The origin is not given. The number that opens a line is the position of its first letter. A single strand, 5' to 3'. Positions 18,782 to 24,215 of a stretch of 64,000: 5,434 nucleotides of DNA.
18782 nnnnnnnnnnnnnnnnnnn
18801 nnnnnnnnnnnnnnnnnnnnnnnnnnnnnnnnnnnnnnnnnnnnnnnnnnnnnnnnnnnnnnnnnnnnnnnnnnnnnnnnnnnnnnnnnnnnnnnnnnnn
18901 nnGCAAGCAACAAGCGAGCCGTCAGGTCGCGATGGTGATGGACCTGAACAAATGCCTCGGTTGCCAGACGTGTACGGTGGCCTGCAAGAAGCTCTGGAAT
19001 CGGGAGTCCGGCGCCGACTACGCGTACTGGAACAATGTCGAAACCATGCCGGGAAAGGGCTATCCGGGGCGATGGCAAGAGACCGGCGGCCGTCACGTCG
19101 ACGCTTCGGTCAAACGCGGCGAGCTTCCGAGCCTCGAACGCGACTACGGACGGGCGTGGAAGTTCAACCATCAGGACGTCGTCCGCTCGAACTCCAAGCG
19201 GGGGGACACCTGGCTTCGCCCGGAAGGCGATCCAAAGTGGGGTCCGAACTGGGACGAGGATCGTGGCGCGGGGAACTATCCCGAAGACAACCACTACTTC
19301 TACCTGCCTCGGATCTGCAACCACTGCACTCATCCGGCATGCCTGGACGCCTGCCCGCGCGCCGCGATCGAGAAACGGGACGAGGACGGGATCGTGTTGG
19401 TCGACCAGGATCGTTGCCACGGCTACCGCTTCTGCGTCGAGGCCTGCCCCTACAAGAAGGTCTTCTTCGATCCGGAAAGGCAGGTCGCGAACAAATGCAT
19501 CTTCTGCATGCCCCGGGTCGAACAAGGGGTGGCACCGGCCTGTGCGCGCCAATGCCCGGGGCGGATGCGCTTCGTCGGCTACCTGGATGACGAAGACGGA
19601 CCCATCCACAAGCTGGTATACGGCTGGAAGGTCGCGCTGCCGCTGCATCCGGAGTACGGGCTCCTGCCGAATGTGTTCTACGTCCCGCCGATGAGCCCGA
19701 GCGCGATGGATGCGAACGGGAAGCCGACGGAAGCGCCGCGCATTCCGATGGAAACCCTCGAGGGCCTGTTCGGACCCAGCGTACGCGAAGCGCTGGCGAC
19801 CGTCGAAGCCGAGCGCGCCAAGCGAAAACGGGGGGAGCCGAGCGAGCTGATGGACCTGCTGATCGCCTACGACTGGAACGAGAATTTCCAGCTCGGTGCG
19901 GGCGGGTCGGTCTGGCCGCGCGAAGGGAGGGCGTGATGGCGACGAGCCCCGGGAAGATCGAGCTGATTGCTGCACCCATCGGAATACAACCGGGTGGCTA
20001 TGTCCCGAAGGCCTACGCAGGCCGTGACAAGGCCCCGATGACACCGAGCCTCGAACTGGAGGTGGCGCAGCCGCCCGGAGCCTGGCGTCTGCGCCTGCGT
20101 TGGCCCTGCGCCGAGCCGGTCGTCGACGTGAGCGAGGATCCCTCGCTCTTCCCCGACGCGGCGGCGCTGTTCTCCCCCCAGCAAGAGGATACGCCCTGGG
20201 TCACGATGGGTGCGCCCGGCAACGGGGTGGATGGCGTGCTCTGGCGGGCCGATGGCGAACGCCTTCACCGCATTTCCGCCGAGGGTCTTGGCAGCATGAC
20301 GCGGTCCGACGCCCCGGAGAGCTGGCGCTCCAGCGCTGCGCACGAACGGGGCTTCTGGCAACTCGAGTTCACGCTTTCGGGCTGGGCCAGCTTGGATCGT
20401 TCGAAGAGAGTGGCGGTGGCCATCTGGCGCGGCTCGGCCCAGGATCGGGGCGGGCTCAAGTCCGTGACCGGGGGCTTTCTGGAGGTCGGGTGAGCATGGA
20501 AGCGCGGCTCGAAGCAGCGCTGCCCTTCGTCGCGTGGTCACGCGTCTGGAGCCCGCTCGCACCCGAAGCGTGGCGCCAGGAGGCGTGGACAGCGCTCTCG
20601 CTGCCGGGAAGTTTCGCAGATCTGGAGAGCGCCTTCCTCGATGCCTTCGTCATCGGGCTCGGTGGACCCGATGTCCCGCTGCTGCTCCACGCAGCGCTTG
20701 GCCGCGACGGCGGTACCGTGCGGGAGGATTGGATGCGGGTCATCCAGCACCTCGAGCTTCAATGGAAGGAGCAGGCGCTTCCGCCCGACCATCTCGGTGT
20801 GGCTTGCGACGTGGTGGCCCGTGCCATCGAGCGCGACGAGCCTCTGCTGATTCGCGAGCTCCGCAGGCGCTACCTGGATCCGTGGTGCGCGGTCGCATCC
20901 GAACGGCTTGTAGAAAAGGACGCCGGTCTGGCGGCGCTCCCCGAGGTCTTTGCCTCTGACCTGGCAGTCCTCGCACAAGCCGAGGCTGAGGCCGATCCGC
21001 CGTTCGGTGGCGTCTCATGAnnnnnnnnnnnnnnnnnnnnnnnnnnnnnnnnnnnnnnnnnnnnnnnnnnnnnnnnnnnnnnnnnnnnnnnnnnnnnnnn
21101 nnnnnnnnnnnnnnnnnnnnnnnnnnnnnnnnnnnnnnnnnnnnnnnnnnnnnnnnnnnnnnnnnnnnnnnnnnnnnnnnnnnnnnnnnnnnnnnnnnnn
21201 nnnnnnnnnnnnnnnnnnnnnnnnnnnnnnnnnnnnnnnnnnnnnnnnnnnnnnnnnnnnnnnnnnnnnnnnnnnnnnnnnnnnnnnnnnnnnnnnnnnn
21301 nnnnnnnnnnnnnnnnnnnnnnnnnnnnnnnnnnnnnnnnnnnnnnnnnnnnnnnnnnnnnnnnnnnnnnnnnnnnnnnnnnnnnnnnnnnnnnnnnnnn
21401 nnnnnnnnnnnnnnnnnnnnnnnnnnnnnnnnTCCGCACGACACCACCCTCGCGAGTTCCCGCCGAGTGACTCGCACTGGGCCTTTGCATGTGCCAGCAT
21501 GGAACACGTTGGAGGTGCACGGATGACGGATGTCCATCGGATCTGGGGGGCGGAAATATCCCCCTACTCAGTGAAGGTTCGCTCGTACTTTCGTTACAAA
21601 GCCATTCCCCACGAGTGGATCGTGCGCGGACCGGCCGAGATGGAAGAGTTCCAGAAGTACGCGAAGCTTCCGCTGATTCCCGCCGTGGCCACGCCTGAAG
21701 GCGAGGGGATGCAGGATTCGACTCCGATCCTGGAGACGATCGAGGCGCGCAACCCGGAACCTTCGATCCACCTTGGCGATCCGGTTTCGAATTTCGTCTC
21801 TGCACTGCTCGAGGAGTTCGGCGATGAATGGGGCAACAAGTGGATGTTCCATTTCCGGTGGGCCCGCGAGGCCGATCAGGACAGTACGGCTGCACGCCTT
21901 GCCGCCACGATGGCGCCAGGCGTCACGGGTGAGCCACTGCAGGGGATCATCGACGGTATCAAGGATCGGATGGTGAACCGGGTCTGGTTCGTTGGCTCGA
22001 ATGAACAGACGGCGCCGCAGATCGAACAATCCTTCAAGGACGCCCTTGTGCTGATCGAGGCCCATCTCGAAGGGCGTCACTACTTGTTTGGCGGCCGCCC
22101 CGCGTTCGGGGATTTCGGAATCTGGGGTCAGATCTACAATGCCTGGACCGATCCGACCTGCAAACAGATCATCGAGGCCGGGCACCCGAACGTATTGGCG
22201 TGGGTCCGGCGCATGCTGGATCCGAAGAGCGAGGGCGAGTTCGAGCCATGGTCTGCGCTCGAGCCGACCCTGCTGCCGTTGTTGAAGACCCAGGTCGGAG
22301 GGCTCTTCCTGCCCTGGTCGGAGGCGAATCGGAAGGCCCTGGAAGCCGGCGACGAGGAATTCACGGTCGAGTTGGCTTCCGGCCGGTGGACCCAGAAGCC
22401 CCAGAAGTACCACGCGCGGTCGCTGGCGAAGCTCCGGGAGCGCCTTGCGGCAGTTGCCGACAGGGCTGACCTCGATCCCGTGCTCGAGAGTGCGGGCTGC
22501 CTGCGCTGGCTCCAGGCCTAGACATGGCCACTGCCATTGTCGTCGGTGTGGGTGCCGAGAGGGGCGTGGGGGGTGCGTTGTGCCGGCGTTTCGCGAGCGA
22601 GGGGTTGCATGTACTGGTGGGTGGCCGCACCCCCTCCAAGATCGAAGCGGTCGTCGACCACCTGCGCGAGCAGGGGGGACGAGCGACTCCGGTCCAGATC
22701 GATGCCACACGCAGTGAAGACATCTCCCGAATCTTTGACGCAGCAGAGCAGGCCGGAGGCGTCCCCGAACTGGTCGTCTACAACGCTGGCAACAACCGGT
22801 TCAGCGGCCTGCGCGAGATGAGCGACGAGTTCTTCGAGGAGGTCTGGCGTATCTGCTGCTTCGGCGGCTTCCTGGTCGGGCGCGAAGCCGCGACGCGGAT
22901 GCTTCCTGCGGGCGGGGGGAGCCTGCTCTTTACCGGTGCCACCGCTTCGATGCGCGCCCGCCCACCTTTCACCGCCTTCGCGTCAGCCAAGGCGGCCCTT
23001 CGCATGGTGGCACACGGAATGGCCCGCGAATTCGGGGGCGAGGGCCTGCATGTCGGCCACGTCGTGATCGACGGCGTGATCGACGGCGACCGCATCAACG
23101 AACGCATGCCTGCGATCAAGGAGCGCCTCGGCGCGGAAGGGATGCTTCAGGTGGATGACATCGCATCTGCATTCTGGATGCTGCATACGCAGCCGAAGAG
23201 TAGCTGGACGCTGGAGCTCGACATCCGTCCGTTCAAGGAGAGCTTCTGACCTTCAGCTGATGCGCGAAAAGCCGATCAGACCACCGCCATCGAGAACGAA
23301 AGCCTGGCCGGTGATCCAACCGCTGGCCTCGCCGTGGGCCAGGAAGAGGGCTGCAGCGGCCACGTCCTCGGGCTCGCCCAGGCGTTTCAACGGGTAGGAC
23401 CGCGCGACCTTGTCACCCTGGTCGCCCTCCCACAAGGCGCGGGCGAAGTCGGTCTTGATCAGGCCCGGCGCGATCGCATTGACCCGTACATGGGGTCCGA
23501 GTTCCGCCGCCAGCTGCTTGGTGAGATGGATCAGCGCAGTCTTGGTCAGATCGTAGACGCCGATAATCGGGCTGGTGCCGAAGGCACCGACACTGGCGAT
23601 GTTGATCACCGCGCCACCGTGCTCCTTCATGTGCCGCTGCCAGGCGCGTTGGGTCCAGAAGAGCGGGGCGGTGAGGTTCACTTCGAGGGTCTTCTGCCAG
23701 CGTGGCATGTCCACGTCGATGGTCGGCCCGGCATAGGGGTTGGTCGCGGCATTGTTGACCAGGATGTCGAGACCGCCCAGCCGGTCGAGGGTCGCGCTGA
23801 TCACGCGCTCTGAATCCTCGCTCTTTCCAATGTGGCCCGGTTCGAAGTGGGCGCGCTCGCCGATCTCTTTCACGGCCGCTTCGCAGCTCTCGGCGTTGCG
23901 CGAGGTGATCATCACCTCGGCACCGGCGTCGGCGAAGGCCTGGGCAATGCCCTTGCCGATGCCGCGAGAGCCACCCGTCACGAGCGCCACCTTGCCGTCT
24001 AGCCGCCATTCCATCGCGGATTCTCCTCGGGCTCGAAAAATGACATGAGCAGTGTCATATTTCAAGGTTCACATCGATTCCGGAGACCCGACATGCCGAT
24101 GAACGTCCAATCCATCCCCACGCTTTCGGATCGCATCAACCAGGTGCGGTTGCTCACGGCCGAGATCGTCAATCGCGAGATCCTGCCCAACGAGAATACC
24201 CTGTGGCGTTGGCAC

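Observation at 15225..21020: Type II DMSO-reductase-family operon (TetR-alpha-beta-gamma-delta) of unassigned substrate with EbdABCD-like gene order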

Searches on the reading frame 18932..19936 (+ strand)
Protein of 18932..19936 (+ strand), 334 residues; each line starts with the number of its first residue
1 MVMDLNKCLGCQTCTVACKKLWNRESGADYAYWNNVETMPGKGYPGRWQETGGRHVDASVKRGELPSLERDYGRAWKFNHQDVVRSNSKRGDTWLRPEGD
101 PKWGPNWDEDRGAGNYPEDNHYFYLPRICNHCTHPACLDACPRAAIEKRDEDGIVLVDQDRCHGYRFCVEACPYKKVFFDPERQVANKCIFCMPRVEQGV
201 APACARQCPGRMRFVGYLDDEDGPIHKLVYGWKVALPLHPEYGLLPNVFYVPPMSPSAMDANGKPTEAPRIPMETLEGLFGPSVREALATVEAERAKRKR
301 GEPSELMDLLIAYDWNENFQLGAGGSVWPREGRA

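Call 6: search_protein_families(library=pfam, proteins=[window:18932-19936:+], max_evalue=0.01)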
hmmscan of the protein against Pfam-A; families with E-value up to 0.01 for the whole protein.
window:18932-19936:+ (334 aa): 9 families
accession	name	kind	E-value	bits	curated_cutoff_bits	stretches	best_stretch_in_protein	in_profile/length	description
PF13247.11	Fer4_11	-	1.8e-31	108.7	26.2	1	122-216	3-98/100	4Fe-4S dicluster domain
PF13237.11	Fer4_10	-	1e-11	45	25.5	1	125-173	5-53/53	4Fe-4S dicluster domain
PF12838.12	Fer4_7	-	8.9e-11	42.5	27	1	129-175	2-51/52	4Fe-4S dicluster domain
PF12797.12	Fer4_2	-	8.6e-06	25.8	24.5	1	1-19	3-21/22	4Fe-4S binding domain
PF13187.11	Fer4_9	-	1.4e-05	25.5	27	1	129-175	2-50/52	4Fe-4S dicluster domain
PF12837.12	Fer4_6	-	4.3e-05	23.7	25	0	154-174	1-21/24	4Fe-4S binding domain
PF00037.32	Fer4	-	0.00036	20.6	21.1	0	156-174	2-20/24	4Fe-4S binding domain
PF25160.1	LdpA_Fe-S-bd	-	0.0011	19.2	27.6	1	131-177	4-43/49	LdpA Fe-S cluster-binding domain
PF14697.11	Fer4_21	-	0.0022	18.5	35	1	129-174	8-53/59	4Fe-4S dicluster domain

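Call 7: search_protein_families(library=ncbifam, proteins=[window:18932-19936:+], max_evalue=0.01)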
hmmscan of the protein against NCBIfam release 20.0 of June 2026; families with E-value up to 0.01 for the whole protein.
window:18932-19936:+ (334 aa): 37 families (the best 25 are shown)
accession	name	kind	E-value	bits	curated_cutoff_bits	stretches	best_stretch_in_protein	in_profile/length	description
TIGR03478.1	DMSO_red_II_bet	subfamily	1.4e-148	494.1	480.7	1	1-319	6-321/321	DMSO reductase family type II enzyme, iron-sulfur subunit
NF042979.1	EthbenzDh_ebdB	equivalog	1.1e-125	419.2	740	1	2-319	24-343/354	ethylbenzene dehydrogenase subunit beta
TIGR01660.1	narH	equivalog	1.5e-65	221.5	524.05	3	118-218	172-272/492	nitrate reductase subunit beta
NF011569.0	PRK14993.1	equivalog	9.9e-40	136.5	416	2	123-251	94-222/244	tetrathionate reductase subunit TtrB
NF041715.1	arsenate_red_ArrB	equivalog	6.9e-34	117.4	450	3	111-179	40-106/233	arsenate respiratory reductase iron-sulfur subunit ArrB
TIGR02951.1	DMSO_dmsB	equivalog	5.1e-33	114.4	214.1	2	112-219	48-154/161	DMSO/selenate family reductase complex B subunit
NF045797.1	DsrO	equivalog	2.1e-32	112.4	200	1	121-251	95-234/235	sulfate reduction electron transfer complex DsrMKJOP subunit DsrO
TIGR03149.1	cyt_nit_nrfC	equivalog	1.8e-29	102.7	377.6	1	113-252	79-217/225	cytochrome c nitrite reductase Fe-S protein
NF008134.0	PRK10882.1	equivalog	6.1e-22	78.1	263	1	116-211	100-201/329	hydrogenase 2 operon protein HybA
TIGR01582.1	FDH-beta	equivalog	6.2e-20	71.5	334.7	1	127-216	91-180/283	formate dehydrogenase subunit beta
NF041782.1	mnquin_red_QrcC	equivalog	1.1e-18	67.8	400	2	115-179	52-118/239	menaquinone reductase iron-sulfur cluster-binding subunit QrcC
NF045715.1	sulf_resp_HmcB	equivalog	4.4e-18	65.4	420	1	121-211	99-191/307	sulfate respiration complex iron-sulfur protein HmcB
NF007382.0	PRK09898.1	equivalog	2.1e-15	56.8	213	1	121-196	115-190/208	ferredoxin-like protein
NF038355.1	FDH3_beta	equivalog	4.1e-11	43.3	240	1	129-192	54-121/180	formate dehydrogenase FDH3 subunit beta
NF007658.0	PRK10330.1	equivalog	6.2e-11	42.1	260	1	128-175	57-102/181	electron transport protein HydN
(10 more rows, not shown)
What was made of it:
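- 18932..19936 (+): Beta subunit (334 aa), the Fe-S electron-transfer subunit. Its Cys groups are 4+4+3+4, which predicts three [4Fe-4S] clusters and one [3Fe-4S] cluster. It has no signal peptide. TIGR03478, 494 bits, above the 481-bit cut-off (call 7).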

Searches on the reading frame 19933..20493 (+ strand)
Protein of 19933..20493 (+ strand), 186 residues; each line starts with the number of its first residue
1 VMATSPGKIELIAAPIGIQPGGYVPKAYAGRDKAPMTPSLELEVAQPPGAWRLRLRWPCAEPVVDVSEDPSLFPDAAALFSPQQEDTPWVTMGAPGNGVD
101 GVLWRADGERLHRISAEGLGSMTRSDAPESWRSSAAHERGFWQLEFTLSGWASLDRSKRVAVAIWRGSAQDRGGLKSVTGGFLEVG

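Call 6: search_protein_families(library=pfam, proteins=[window:19933-20493:+], max_evalue=0.01)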
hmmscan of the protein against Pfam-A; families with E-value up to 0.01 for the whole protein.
window:19933-20493:+ (186 aa): 1 family
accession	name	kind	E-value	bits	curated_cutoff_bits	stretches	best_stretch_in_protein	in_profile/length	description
PF09459.16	EB_dh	-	2.9e-05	24.6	33.3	0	49-177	41-236/236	Ethylbenzene dehydrogenase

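Call 7: search_protein_families(library=ncbifam, proteins=[window:19933-20493:+], max_evalue=0.01)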
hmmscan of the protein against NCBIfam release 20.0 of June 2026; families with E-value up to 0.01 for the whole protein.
window:19933-20493:+ (186 aa): 2 families
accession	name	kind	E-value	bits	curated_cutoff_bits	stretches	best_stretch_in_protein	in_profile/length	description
TIGR03477.1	DMSO_red_II_gam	subfamily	3.1e-20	72.4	169.85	1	37-184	46-203/206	DMSO reductase family type II enzyme, heme b subunit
NF042980.1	EthbenzDh_ebdC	equivalog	5.2e-13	48.9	400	1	52-184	70-209/214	ethylbenzene dehydrogenase subunit gamma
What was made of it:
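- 19933..20493 (+): Gamma subunit (186 aa), an EB_dh-fold heme b subunit with axial ligands M92 (20206-20208) and K176 (20458-20460). It has no signal peptide. Its start overlaps the beta stop codon (GTGA). TIGR03477 scores 72 bits, below cut-off (call 7).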

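Call 28: search_solved_structures(query=window:19933-20493:+, max_evalue=1, show_alignments=3)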
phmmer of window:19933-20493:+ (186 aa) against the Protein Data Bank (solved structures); distinct sequences matched with E-value up to 1: 3.
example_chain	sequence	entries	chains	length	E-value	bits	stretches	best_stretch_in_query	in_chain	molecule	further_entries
2ivf_C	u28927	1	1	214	2.3e-10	43.6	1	51-184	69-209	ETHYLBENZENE DEHYDROGENASE GAMMA-SUBUNIT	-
3l6p_A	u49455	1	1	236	0.12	15.1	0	27-77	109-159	fusion protein of nonstructural protein 2B and nonstructural protein 3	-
3lkw_A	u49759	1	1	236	0.12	15.1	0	27-77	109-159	fusion protein of nonstructural protein 2B and nonstructural protein 3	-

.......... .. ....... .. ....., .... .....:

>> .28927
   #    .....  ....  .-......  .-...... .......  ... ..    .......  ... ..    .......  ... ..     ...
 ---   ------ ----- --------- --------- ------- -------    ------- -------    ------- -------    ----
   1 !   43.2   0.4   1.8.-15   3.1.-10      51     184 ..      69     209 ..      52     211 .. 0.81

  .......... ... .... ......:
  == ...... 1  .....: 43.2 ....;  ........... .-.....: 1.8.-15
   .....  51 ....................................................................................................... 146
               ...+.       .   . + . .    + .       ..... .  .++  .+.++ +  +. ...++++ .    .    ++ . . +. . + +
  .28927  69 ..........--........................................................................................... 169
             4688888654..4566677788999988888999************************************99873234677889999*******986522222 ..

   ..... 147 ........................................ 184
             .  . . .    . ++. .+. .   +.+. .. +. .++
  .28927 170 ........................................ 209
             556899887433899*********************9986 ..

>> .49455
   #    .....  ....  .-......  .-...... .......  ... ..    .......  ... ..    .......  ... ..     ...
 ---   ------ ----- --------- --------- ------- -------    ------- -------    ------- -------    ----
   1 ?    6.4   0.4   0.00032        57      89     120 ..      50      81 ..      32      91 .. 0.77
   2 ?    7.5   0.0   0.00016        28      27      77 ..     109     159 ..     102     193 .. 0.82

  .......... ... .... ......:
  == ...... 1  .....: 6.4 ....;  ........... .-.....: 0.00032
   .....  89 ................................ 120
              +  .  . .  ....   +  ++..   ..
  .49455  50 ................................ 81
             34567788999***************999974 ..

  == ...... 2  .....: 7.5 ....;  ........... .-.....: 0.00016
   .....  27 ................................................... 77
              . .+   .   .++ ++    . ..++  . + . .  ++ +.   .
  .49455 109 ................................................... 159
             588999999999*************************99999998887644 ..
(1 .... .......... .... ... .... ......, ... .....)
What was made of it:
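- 19933..20493 (+): It matches EbdC (2ivf_C) at E=2e-10, with Met108 and Lys201 aligned to M92 and K176 (call 28).
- On Type II DMSO reductase family (Asp-ligated Mo-bisPGD alpha-beta-gamma enzymes): It matches EbdC at E=2e-10, with M92 aligned to Met108 and K176 to Lys201 (call 28).
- Checked: Both heme ligands are kept: M92 aligns with Met108 and K176 with Lys201 (call 28).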

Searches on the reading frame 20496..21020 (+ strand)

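Call 6: search_protein_families(library=pfam, proteins=[window:20496-21020:+], max_evalue=0.01)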
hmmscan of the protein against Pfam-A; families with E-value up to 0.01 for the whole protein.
window:20496-21020:+ (174 aa): 1 family
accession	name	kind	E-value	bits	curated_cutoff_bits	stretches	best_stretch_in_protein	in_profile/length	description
PF02613.20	Nitrate_red_del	-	0.0013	19.3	22.2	1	40-126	25-115/136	Nitrate reductase delta subunit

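Call 7: search_protein_families(library=ncbifam, proteins=[window:20496-21020:+], max_evalue=0.01)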
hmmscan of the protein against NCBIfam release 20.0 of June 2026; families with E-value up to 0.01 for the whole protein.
window:20496-21020:+ (174 aa): 1 family
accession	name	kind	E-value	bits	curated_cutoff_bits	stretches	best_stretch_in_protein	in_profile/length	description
TIGR03482.1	DMSO_red_II_cha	subfamily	0.001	19.1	152.3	1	29-103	42-118/197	DMSO reductase family type II enzyme chaperone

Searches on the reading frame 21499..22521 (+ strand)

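Call 6: search_protein_families(library=pfam, proteins=[window:21499-22521:+], max_evalue=0.01)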
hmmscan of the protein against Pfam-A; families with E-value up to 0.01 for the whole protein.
window:21499-22521:+ (340 aa): 4 families
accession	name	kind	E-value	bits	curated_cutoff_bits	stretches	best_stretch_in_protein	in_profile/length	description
PF13417.12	GST_N_3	-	5.1e-10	40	22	1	17-88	3-74/75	Glutathione S-transferase, N-terminal domain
PF13409.12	GST_N_2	-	9.3e-10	39.4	25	1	21-83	2-69/70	Glutathione S-transferase, N-terminal domain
PF13410.11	GST_C_2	-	1.6e-09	38.1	24.9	1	172-238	4-69/69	Glutathione S-transferase, C-terminal domain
PF17171.9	GST_C_6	-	0.00018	21.6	28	1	180-239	2-64/64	Glutathione S-transferase, C-terminal domain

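Call 84: search_protein_families(library=ncbifam, proteins=[window:21499-22521:+], max_evalue=1e-10)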
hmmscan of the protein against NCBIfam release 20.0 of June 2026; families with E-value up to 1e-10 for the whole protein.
window:21499-22521:+ (340 aa): 0 families

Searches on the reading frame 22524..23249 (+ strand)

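Call 6: search_protein_families(library=pfam, proteins=[window:22524-23249:+], max_evalue=0.01)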
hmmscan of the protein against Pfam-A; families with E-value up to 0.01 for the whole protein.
window:22524-23249:+ (241 aa): 6 families
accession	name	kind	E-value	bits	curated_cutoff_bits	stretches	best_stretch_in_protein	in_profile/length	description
PF00106.31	adh_short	-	8e-30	104.2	26.6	1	5-181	2-178/195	short chain dehydrogenase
PF13561.12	adh_short_C2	-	1e-23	84.6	27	1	8-222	1-218/236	Enoyl-(Acyl carrier protein) reductase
PF08659.16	KR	-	5.1e-05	23.7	22.6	1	9-108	6-109/180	KR domain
PF13460.12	NAD_binding_10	-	0.0056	17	27.2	1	10-73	1-60/184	NAD(P)H-binding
PF01370.27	Epimerase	-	0.006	16.5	20.9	0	10-74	5-63/240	NAD dependent epimerase/dehydratase family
PF23441.1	SDR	-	0.0077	16.1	27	1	81-187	91-195/258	SDR-like rossmann domain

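Call 84: search_protein_families(library=ncbifam, proteins=[window:22524-23249:+], max_evalue=1e-10)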
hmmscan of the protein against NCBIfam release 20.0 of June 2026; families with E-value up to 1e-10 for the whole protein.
window:22524-23249:+ (241 aa): 123 families (the best 25 are shown)
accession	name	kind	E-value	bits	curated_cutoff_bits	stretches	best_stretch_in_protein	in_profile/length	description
NF005559.1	PRK07231.1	subfamily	1.9e-29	102.9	215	1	3-195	6-195/249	glucose 1-dehydrogenase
NF006190.0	PRK08324.1-4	equivalog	4.9e-25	87.7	1014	1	5-193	429-620/689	bifunctional aldolase/short-chain dehydrogenase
NF005854.0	PRK07775.1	equivalog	3.1e-24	85.7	260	1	8-178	15-185/274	SDR family oxidoreductase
NF004198.0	PRK05653.1-3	equivalog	9.1e-24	84.2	296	1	6-199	10-202/248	3-oxoacyl-ACP reductase FabG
NF009466.0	PRK12826.1-2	subfamily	1.8e-23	83.3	222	1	5-220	5-225/248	3-oxoacyl-ACP reductase FabG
TIGR02632.1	RhaD_aldol-ADH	equivalog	2.9e-23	82.1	567.75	1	2-198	413-612/676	bifunctional rhamnulose-1-phosphate aldolase/short-chain dehydrogenase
NF004778.0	PRK06124.1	equivalog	9.3e-23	80.9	303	1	4-178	14-186/256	SDR family oxidoreductase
TIGR01830.1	3oxo_ACP_reduc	equivalog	1e-22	81.1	297.75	1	9-220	4-219/239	3-oxoacyl-[acyl-carrier-protein] reductase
NF005672.0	PRK07454.1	equivalog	2.6e-22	79.2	234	1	7-232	10-232/241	SDR family oxidoreductase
NF005893.0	PRK07856.1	equivalog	5.5e-22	78.3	255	1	5-218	11-220/255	SDR family oxidoreductase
NF005681.0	PRK07478.1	subfamily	9.7e-22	77.6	267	1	5-192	8-196/254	SDR family oxidoreductase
NF005711.0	PRK07523.1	subfamily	6.1e-21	75.2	413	1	9-179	16-186/255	SDR family oxidoreductase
NF038213.1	SDR_TniO_fam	equivalog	7.3e-21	74.7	300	1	5-237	4-247/249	SDR family oxidoreductase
NF009468.0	PRK12826.1-4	equivalog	1e-20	74.5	318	1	5-219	9-227/256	SDR family oxidoreductase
NF005495.0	PRK07109.1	subfamily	3e-20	72.8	264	1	4-169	9-174/334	SDR family oxidoreductase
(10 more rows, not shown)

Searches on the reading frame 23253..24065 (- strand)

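Call 6: search_protein_families(library=pfam, proteins=[window:23253-24065:-], max_evalue=0.01)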
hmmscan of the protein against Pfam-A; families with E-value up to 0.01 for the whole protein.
window:23253-24065:- (270 aa): 7 families
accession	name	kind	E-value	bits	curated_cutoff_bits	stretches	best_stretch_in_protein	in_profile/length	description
PF13561.12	adh_short_C2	-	3.8e-58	197.3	27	1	34-261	6-234/236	Enoyl-(Acyl carrier protein) reductase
PF00106.31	adh_short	-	2.1e-47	161.6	26.6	1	25-213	1-192/195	short chain dehydrogenase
PF23441.1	SDR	-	4.6e-08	33.2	27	1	25-223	8-210/258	SDR-like rossmann domain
PF02737.24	3HCDH_N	-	0.00037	20.9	22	1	35-79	9-55/180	3-hydroxyacyl-CoA dehydrogenase, NAD binding domain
PF08659.16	KR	-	0.00069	20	22.6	1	27-104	3-87/180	KR domain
PF01370.27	Epimerase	-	0.0025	17.7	20.9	1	27-90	1-61/240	NAD dependent epimerase/dehydratase family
PF03807.23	F420_oxidored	-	0.0029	18.6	21.6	1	35-72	9-48/94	NADP oxidoreductase coenzyme F420-dependent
